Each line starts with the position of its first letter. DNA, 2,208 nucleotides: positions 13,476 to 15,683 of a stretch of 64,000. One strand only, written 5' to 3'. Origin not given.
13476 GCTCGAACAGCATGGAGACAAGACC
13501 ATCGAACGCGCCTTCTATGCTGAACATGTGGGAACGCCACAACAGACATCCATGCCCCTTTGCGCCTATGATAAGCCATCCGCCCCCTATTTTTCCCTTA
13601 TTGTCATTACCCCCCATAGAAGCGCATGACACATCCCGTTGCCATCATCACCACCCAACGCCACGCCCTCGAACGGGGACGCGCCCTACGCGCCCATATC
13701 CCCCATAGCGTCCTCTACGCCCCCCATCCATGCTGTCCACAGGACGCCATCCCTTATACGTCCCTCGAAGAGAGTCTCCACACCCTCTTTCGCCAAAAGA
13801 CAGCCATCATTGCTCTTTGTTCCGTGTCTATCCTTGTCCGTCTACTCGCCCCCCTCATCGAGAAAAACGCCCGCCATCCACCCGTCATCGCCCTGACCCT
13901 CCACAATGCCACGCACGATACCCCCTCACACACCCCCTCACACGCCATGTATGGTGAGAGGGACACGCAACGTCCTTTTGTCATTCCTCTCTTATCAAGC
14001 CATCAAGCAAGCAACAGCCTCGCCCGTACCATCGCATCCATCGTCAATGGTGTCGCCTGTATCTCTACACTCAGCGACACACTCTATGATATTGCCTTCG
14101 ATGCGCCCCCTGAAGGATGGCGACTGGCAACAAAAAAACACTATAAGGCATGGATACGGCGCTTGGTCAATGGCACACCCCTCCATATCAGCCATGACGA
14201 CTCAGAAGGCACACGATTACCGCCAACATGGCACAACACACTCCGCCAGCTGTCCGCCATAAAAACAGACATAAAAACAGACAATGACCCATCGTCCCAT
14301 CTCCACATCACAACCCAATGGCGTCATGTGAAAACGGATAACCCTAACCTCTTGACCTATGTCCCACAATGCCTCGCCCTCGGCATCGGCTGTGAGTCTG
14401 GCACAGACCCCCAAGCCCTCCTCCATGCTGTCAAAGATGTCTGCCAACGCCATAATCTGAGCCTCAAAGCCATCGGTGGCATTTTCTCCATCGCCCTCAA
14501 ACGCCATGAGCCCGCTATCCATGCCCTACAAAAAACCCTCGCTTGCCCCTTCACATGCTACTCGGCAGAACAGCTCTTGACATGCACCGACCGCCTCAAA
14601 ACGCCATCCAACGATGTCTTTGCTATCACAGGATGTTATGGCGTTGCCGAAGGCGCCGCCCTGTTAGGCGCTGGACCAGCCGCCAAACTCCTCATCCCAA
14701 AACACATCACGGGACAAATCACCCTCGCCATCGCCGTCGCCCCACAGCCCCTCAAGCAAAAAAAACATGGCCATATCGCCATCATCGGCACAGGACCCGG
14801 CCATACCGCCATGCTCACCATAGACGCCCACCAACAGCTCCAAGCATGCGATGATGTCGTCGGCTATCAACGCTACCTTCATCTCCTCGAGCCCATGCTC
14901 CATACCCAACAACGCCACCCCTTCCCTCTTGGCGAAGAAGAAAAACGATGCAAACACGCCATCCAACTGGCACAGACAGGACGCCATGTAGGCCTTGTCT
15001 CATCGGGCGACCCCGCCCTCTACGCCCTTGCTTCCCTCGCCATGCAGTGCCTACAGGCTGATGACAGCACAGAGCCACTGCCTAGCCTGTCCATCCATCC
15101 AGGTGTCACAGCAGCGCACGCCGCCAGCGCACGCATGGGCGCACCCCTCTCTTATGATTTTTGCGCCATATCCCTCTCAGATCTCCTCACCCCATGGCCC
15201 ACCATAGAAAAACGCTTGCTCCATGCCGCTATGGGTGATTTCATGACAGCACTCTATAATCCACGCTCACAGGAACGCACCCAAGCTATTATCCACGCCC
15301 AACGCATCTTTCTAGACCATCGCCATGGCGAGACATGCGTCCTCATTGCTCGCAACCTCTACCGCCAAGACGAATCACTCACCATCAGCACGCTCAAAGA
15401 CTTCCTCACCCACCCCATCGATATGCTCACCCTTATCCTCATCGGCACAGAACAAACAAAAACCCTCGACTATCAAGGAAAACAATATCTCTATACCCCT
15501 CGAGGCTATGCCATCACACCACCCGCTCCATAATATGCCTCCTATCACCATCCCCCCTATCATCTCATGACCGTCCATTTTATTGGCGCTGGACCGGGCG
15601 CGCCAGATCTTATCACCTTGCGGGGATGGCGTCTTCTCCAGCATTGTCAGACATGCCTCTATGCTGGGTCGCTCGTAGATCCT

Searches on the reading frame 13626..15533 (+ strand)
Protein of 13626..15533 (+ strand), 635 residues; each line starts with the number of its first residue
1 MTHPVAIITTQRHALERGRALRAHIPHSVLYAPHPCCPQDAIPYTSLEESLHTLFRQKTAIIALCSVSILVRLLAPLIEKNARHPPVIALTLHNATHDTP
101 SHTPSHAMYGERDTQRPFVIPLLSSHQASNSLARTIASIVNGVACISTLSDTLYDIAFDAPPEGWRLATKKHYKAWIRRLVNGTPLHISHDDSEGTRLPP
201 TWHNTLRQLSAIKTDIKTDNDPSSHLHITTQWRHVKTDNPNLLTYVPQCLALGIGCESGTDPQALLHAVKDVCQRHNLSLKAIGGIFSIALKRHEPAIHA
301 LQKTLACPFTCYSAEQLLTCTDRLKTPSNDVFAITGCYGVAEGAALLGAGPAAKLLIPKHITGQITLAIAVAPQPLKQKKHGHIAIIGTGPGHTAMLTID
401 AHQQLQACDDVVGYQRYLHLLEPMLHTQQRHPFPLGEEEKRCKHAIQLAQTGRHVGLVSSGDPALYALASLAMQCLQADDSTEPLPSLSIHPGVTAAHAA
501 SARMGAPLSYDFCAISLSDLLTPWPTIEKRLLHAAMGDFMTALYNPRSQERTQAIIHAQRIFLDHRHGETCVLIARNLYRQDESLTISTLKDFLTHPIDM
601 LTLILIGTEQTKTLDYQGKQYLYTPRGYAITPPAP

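Call 50: find_encoding_contigs(protein=window:13626-15533:+, flank=10000, max_places=2)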
Protein window:13626-15533:+ (635 aa): 2 contigs read that carry it; 2 places shown.
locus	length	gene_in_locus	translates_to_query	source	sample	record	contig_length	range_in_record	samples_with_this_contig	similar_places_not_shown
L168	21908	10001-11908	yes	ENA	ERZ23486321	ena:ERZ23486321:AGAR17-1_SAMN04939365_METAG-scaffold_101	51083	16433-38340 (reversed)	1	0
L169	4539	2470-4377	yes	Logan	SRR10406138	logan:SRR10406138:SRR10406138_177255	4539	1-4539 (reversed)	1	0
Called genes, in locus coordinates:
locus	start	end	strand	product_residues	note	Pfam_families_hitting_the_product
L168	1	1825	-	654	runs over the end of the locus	PF13249:SQHop_cyclase_N, PF13243:SQHop_cyclase_C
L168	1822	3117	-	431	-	PF01266:DAO (faint), PF01593:Amino_oxidase, PF12831:FAD_oxidored (weak), PF13450:NAD_binding_8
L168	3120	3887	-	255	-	PF00494:SQS_PSY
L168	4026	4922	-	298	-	PF00348:polyprenyl_synt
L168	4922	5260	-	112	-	PF02095:Extensin_1 (weak), PF02609:Exonuc_VII_S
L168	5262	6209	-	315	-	PF00850:Hist_deacetyl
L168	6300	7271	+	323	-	PF01903:CbiX, PF06180:CbiK (faint), PF01903:CbiX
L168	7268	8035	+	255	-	-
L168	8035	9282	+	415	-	PF00590:TP_methylase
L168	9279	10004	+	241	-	PF00590:TP_methylase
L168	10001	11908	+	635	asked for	PF11760:CbiG_N (weak), PF01890:CbiG_C, PF00590:TP_methylase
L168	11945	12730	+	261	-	PF00590:TP_methylase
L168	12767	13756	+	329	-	PF00535:Glycos_transf_2, PF13641:Glyco_tranf_2_3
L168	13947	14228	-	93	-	-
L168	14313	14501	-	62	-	-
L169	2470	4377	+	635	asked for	PF11760:CbiG_N (weak), PF01890:CbiG_C, PF00590:TP_methylase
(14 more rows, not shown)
